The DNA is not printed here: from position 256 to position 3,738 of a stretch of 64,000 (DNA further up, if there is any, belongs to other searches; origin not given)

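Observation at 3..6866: Compact Pel / galactosaminogalactan-like exopolysaccharide locus with adjacent HD-GYP protein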

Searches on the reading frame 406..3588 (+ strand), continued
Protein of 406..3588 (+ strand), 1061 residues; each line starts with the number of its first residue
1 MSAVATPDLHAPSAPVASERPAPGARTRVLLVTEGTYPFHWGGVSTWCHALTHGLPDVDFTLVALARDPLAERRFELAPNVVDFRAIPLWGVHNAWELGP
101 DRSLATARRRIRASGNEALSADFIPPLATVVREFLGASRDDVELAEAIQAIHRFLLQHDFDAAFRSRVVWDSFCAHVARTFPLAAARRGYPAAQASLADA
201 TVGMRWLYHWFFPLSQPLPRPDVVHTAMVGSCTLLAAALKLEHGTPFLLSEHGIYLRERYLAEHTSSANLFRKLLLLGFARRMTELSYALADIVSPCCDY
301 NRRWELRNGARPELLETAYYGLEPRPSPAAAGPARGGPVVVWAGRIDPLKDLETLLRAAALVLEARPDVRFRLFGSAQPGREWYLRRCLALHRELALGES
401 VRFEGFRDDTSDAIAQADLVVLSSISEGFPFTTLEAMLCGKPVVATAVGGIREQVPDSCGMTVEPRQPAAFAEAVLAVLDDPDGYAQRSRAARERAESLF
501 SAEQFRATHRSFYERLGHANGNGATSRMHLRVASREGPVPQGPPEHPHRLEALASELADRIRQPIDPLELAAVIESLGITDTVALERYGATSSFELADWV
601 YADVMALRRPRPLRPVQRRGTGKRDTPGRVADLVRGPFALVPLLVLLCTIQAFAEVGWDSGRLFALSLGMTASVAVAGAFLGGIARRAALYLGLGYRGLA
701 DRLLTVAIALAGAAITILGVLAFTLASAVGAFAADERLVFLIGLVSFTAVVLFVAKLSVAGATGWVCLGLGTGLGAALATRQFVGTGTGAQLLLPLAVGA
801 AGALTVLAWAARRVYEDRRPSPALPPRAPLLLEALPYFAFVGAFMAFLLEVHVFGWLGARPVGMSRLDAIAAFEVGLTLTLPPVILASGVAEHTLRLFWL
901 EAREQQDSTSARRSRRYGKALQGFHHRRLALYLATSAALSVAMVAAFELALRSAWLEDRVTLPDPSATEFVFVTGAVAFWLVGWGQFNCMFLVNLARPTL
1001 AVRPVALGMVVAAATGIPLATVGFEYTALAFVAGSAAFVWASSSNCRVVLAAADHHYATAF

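Call 41: search_protein_families(library=ncbifam, proteins=[L007:13469-15010:+, L008:13335-14804:+, L009:700-2061:+, L010:13672-15222:+, L007:16354-17271:+, L009:13548-14498:+, L004:7900-9993:+], max_evalue=1e-10)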
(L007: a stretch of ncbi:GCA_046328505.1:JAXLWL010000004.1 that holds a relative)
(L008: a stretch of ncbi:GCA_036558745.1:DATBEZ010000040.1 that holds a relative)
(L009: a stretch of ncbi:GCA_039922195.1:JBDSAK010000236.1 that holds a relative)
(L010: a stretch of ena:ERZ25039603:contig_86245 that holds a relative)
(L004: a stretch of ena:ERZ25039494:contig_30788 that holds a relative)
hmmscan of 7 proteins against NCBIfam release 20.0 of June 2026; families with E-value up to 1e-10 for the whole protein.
L007:13469-15010:+ (514 aa): 6 families
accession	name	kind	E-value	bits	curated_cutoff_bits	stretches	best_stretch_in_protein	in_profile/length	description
TIGR03026.1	NDP-sugDHase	subfamily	1.7e-125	419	189.8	3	230-499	141-413/413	nucleotide sugar dehydrogenase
NF008286.0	PRK11064.1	equivalog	5.8e-80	268.9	459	1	133-498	64-416/420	UDP-N-acetyl-D-mannosamine dehydrogenase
NF040825.1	UDPMaNacDH_Arch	equivalog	2e-77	260.8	750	2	230-498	138-398/418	UDP-N-acetyl-D-mannosamine dehydrogenase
NF011729.0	PRK15182.1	equivalog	1.5e-57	195.3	592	1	136-480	65-389/425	Vi polysaccharide biosynthesis UDP-N-acetylglucosamine C-6 dehydrogenase TviB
NF041297.1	UDPGDh_AglM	equivalog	3.5e-52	177.8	670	1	134-483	61-396/429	UDP-glucose 6-dehydrogenase AglM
NF047673.2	TeichurnBiosyTuaD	equivalog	1.2e-40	140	700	1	255-482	165-390/439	UDP-glucose 6-dehydrogenase TuaD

L008:13335-14804:+ (490 aa): 7 families
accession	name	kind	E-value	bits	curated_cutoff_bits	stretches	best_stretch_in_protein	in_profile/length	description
TIGR03026.1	NDP-sugDHase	subfamily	4.8e-130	434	189.8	2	121-475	59-413/413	nucleotide sugar dehydrogenase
NF040825.1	UDPMaNacDH_Arch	equivalog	6e-80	269.2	750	1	103-463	41-385/418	UDP-N-acetyl-D-mannosamine dehydrogenase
NF008286.0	PRK11064.1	equivalog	1.2e-77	261.3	459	1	120-475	61-417/420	UDP-N-acetyl-D-mannosamine dehydrogenase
NF011729.0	PRK15182.1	equivalog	3.9e-63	213.7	592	1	128-455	67-388/425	Vi polysaccharide biosynthesis UDP-N-acetylglucosamine C-6 dehydrogenase TviB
NF041297.1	UDPGDh_AglM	equivalog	9.2e-54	183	670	1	125-478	62-418/429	UDP-glucose 6-dehydrogenase AglM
NF047673.2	TeichurnBiosyTuaD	equivalog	1.8e-40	139.4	700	1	129-423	68-353/439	UDP-glucose 6-dehydrogenase TuaD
NF011631.0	PRK15057.1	equivalog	3.4e-12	46.2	757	0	131-423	66-339/388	UDP-glucose 6-dehydrogenase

L009:700-2061:+ (454 aa): 7 families
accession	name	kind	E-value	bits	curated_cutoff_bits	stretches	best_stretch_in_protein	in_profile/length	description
TIGR03026.1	NDP-sugDHase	subfamily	1.2e-108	363.5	189.8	1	39-429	2-393/413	nucleotide sugar dehydrogenase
NF008286.0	PRK11064.1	equivalog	7.1e-64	215.9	459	1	39-428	5-400/420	UDP-N-acetyl-D-mannosamine dehydrogenase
NF040825.1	UDPMaNacDH_Arch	equivalog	6.4e-61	206.5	750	1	40-392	3-351/418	UDP-N-acetyl-D-mannosamine dehydrogenase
NF011729.0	PRK15182.1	equivalog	4.5e-43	147.6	592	1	39-391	8-356/425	Vi polysaccharide biosynthesis UDP-N-acetylglucosamine C-6 dehydrogenase TviB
NF041297.1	UDPGDh_AglM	equivalog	4.8e-43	147.6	670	1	39-389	2-356/429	UDP-glucose 6-dehydrogenase AglM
NF047673.2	TeichurnBiosyTuaD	equivalog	6.4e-33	114.5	700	1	40-390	4-351/439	UDP-glucose 6-dehydrogenase TuaD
NF011631.0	PRK15057.1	equivalog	5.4e-15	55.4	757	1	40-397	3-344/388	UDP-glucose 6-dehydrogenase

L010:13672-15222:+ (517 aa): 7 families
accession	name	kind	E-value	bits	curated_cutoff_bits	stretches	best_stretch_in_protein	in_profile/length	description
TIGR03026.1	NDP-sugDHase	subfamily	2.4e-125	418.5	189.8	2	134-503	44-413/413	nucleotide sugar dehydrogenase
NF040825.1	UDPMaNacDH_Arch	equivalog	1.4e-83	281.1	750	2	139-504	49-400/418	UDP-N-acetyl-D-mannosamine dehydrogenase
NF008286.0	PRK11064.1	equivalog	1.4e-80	271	459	1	164-504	74-418/420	UDP-N-acetyl-D-mannosamine dehydrogenase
NF011729.0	PRK15182.1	equivalog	2e-60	204.8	592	1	161-486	72-391/425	Vi polysaccharide biosynthesis UDP-N-acetylglucosamine C-6 dehydrogenase TviB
NF041297.1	UDPGDh_AglM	equivalog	1.1e-50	172.8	670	1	135-486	45-395/429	UDP-glucose 6-dehydrogenase AglM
NF047673.2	TeichurnBiosyTuaD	equivalog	8.7e-41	140.5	700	1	163-483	75-387/439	UDP-glucose 6-dehydrogenase TuaD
NF011631.0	PRK15057.1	equivalog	9.2e-12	44.7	757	0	141-370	48-268/388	UDP-glucose 6-dehydrogenase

L007:16354-17271:+ (306 aa): 22 families
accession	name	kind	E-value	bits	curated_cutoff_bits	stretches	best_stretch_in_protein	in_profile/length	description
TIGR01179.1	galE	equivalog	2.9e-62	210.4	262.3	1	2-289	1-312/332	UDP-glucose 4-epimerase GalE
TIGR04180.1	EDH_00030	hypoth_equivalog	2e-49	168.3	475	1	3-288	1-296/297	NAD-dependent 4,6-dehydratase LegB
TIGR01181.1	dTDP_gluc_dehyt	equivalog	2.6e-44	151.6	365.1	1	2-298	1-308/321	dTDP-glucose 4,6-dehydratase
TIGR02197.1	heptose_epim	equivalog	3.4e-37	128.3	274.6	1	3-253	1-261/316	ADP-glyceromanno-heptose 6-epimerase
NF011728.1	PRK15181.1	equivalog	2.4e-34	118.9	760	1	2-299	17-335/348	Vi polysaccharide biosynthesis UDP-N-acetylglucosaminuronic acid C-4 epimerase TviC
NF007956.0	PRK10675.1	subfamily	3.9e-34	118.3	394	1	1-287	1-315/338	UDP-glucose 4-epimerase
NF007582.0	PRK10217.1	equivalog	3.1e-29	102.2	698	1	2-267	3-280/355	dTDP-glucose 4,6-dehydratase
NF008360.0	PRK11150.1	equivalog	1.4e-28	100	452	1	111-245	111-247/310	ADP-glyceromanno-heptose 6-epimerase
NF007490.0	PRK10084.1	subfamily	2.9e-28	98.9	649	1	1-105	1-113/361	dTDP-glucose 4,6-dehydratase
NF047922.1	GDPFucSynFcl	equivalog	1.5e-21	77.1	500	1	2-298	4-298/308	GDP-L-fucose synthase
NF043036.1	ErythonDh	equivalog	2.8e-21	76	325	1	1-154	1-163/321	D-erythronate dehydrogenase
TIGR03466.1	HpnA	hypoth_equivalog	2.8e-21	75.7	367.65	1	1-290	1-282/327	hopanoid-associated sugar epimerase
TIGR01472.1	gmd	equivalog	2.9e-19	69.5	415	1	47-256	59-272/342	GDP-mannose 4,6-dehydratase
TIGR01214.1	rmlD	equivalog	1.8e-16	60.1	224.05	1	2-231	1-205/285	dTDP-4-dehydrorhamnose reductase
NF041015.1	UDPsulfquin_syn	equivalog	6.7e-16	58.2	575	0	42-225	65-280/384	UDP-sulfoquinovose synthase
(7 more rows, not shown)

L009:13548-14498:+ (317 aa): 15 families
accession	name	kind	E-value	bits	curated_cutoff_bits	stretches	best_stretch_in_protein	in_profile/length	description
NF011728.1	PRK15181.1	equivalog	6.5e-41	140.5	760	1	3-306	18-337/348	Vi polysaccharide biosynthesis UDP-N-acetylglucosaminuronic acid C-4 epimerase TviC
TIGR01181.1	dTDP_gluc_dehyt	equivalog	1.9e-39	135.6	365.1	1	2-308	1-313/321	dTDP-glucose 4,6-dehydratase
TIGR01179.1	galE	equivalog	4.6e-39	134.2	262.3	1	2-281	1-299/332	UDP-glucose 4-epimerase GalE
TIGR04180.1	EDH_00030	hypoth_equivalog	7.1e-36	123.8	475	1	3-270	1-269/297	NAD-dependent 4,6-dehydratase LegB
TIGR02197.1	heptose_epim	equivalog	1.1e-24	87.3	274.6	1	3-230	1-234/316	ADP-glyceromanno-heptose 6-epimerase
NF007490.0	PRK10084.1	subfamily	2.8e-23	82.5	649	1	1-230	1-251/361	dTDP-glucose 4,6-dehydratase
NF007582.0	PRK10217.1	equivalog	2.6e-22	79.4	698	1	2-227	3-241/355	dTDP-glucose 4,6-dehydratase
NF007956.0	PRK10675.1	subfamily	9.6e-21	74.2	394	1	1-281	1-304/338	UDP-glucose 4-epimerase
NF042422.1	oxyalk_red_OleD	equivalog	2.4e-19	69.9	580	1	1-225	1-214/329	2-alkyl-3-oxoalkanoate reductase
NF043036.1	ErythonDh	equivalog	2.1e-18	66.6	325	1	1-198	1-205/321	D-erythronate dehydrogenase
TIGR03466.1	HpnA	hypoth_equivalog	2.6e-17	62.7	367.65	1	1-131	1-127/327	hopanoid-associated sugar epimerase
TIGR02622.1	CDP_4_6_dhtase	equivalog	4.5e-12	45.8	278.45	1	2-161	6-173/352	CDP-glucose 4,6-dehydratase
NF042423.1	oxyalk_red_Shew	equivalog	1.2e-11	44.3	580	1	2-220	10-215/331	2-alkyl-3-oxoalkanoate reductase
NF008360.0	PRK11150.1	equivalog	1.5e-11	44.1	452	0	3-228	2-227/310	ADP-glyceromanno-heptose 6-epimerase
NF052578.1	StrlDmthSdmBMthl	equivalog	2.9e-11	43.7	600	1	1-142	1-140/328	sterol demethylase protein SdmB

L004:7900-9993:+ (698 aa): 0 families

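Call 52: find_related_loci(query=A1, collection=genome_contigs, flank=10000)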
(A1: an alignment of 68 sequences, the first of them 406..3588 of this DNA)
Query A1 (1061 aa) in genome_contigs; peptide patterns used: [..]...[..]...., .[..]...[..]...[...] (x = any residue, [..] = any of these).
600 stretches matched a pattern (row limit reached: there are more); 578 encode a relative of the query (tblastn E <= 1e-3); the best 80 are kept; 80 distinct loci.
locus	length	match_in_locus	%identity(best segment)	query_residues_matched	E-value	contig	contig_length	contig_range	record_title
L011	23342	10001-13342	42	26-1061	0e+0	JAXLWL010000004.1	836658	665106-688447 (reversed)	MAG: Anaerolineae bacterium isolate STL-CHL22 C3.160.fa-4, whole genome shotgun sequence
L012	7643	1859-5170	41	12-1060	0e+0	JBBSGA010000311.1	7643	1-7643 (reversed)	MAG: Chloroflexales bacterium isolate LS2_sbin.21 LS2_sbin.21_K_370026_L_7643_cov_9.0005, whole genome shotgun sequence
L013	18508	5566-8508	39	26-1009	1e-170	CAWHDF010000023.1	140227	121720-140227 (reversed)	MAG: uncultured Actinomycetota bacterium isolate MFD04780.bin.2.156 genome assembly, contig: contig_50144, whole genome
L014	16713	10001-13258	31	27-1061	5e-149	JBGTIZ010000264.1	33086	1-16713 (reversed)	MAG: Candidatus Promineifilaceae bacterium isolate JTS-RE278 k141_5463931, whole genome shotgun sequence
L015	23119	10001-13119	58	20-1061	0e+0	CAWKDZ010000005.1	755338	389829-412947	MAG: uncultured Actinomycetes bacterium isolate MFD02360.bin.1.316 genome assembly, contig: contig_5752, whole genome sh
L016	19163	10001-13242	42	26-1061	1e-112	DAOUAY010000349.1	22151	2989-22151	MAG TPA_asm: Anaerolineae bacterium isolate H67_697 k125_136329, whole genome shotgun sequence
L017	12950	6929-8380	37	26-517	1e-100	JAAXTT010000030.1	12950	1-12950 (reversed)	MAG: Peptococcaceae bacterium isolate W4_Combined_metabat1_111 W4_Combined_metabat1_111_NODE_1314, whole genome shotgun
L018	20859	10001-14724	37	26-1056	1e-98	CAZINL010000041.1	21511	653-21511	MAG TPA_asm: uncultured Clostridia bacterium isolate binchicken_co152_297 genome assembly, contig: NODE_2748_length_2151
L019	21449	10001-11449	37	26-516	6e-98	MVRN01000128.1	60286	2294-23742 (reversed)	MAG: Pelotomaculum sp. PtaU1.Bin035 A4E55_contig000128, whole genome shotgun sequence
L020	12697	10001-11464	40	27-516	2e-96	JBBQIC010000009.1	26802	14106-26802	MAG: Chloroflexia bacterium isolate Co_metawrap_852 Cmw_852_k141_29493049_length_26802_cov_21.2282, whole genome shotgun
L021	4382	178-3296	36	29-1061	3e-112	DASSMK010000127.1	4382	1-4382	MAG TPA_asm: Thermoanaerobaculia bacterium isolate SMAG_U1196 k141_37331, whole genome shotgun sequence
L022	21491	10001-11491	36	24-527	1e-90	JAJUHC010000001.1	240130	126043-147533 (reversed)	MAG: Clostridiales bacterium isolate bin54 k141_635126_length_240130_cov_81.0319, whole genome shotgun sequence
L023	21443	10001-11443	37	25-515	2e-89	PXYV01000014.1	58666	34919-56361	MAG: Sulfobacillus acidophilus isolate AMDSBA3 AMDSBA3_14, whole genome shotgun sequence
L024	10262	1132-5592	36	24-1061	2e-88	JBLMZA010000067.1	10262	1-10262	MAG: Acidobacteriota bacterium isolate MAG215 PRJNA951521_bin70_renamed_66, whole genome shotgun sequence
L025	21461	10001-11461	34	20-516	4e-88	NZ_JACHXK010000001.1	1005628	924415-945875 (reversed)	Paenibacillus phyllosphaerae strain CECT 5862 Ga0372392_01, whole genome shotgun sequence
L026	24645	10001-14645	34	22-1056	1e-86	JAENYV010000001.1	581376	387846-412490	MAG: Dethiobacter alkaliphilus isolate BL5_bin.7 BL5_bin7_NODE_6_length_581376_cov_24.251844, whole genome shotgun seque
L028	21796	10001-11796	42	23-604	1e-85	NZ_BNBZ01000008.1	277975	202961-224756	Streptomyces zaomyceticus strain JCM 4864 sequence08, whole genome shotgun sequence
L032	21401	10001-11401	41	25-516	1e-83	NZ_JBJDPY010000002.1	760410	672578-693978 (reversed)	Streptomyces sp. NPDC029674 NPDC029674_46_B6.ctg-0002, whole genome shotgun sequence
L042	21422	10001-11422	40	29-516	8e-82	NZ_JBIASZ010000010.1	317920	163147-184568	Streptomyces sp. NPDC001903 NPDC001903_121_G7.ctg-0010, whole genome shotgun sequence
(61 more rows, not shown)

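Call 53: predict_structure(alignment_id=A1)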
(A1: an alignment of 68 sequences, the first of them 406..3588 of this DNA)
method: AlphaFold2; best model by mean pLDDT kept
length: 1061 residues; sequences in the alignment: 68
mean_pLDDT: 88.6   pTM: 0.87
mean pLDDT of the five models: 88.6, 87.6, 86.8, 86.1, 84.9
residues with pLDDT >= 90: 746; 70-90: 224; 50-70: 39; < 50: 52
segments of 3 or more residues with pLDDT < 50: 1-20, 522-541, 617-624
pLDDT, mean of each block of 10 residues (from residue 1): 25 36 77 90 87 95 92 92 93 85 86 95 98 91 97 95 96 96 94 94 95 92 95 97 94 81 85 95 95 92 91 92 67 71 90 97 97 88 94 97 88 88 82 89 90 92 94 96 93 92 93 87 41 41 74 94 93 92 92 95 89 49 57 88 90 86 91 93 94 91 95 93 89 87 90 93 93 92 74 86 96 87 86 95 96 94 90 93 95 94 94 94 98 97 95 84 87 97 98 95 98 97 96 98 98 94 82
secondary structure, 60 per line:
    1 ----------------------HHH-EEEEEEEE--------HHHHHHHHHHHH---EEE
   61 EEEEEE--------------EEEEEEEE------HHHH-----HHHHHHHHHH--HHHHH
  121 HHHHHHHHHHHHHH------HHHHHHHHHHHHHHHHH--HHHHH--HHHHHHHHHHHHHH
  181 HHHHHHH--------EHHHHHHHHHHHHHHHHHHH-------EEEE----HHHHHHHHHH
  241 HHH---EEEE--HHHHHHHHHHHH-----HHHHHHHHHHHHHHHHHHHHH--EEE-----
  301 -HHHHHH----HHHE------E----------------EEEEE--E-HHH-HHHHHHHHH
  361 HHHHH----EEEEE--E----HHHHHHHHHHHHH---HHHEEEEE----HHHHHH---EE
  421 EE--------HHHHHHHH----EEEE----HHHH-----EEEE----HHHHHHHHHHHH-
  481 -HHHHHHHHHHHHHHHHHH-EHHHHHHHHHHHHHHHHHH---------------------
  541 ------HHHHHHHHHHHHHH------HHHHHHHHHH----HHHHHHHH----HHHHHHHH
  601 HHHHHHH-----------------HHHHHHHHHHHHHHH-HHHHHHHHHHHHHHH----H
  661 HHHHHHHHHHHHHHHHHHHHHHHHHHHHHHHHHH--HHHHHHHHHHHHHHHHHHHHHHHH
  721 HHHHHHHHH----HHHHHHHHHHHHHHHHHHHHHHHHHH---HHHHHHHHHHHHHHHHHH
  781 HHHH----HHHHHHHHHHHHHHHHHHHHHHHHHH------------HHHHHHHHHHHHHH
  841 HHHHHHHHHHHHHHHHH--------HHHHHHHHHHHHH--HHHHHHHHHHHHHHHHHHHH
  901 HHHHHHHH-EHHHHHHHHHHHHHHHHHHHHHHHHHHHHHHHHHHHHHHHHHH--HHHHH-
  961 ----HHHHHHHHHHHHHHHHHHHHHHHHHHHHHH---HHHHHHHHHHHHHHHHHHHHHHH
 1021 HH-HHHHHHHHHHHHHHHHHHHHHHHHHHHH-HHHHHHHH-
elements in order (helices of 4 or more, strands of 3 or more residues): E27-34 H43-54 E58-66 E81-88 H95-98 H104-113 H116-134 H141-157 H160-164 H167-187 H197-215 E223-226 H231-243 E247-250 H253-264 H270-290 E293-295 H302-307 E339-343 H352-365 E370-374 H382-394 E401-405 H410-415 E419-422 H431-438 E443-446 H451-454 E460-463 H468-479 H482-499 H502-519 H547-560 H567-576 H581-588 H593-607 H625-639 H641-655 H660-694 H697-729 H734-759 H763-784 H789-814 H827-857 H866-878 H881-908 H911-952 H955-959 H965-994 H998-1022 H1024-1051 H1053-1060
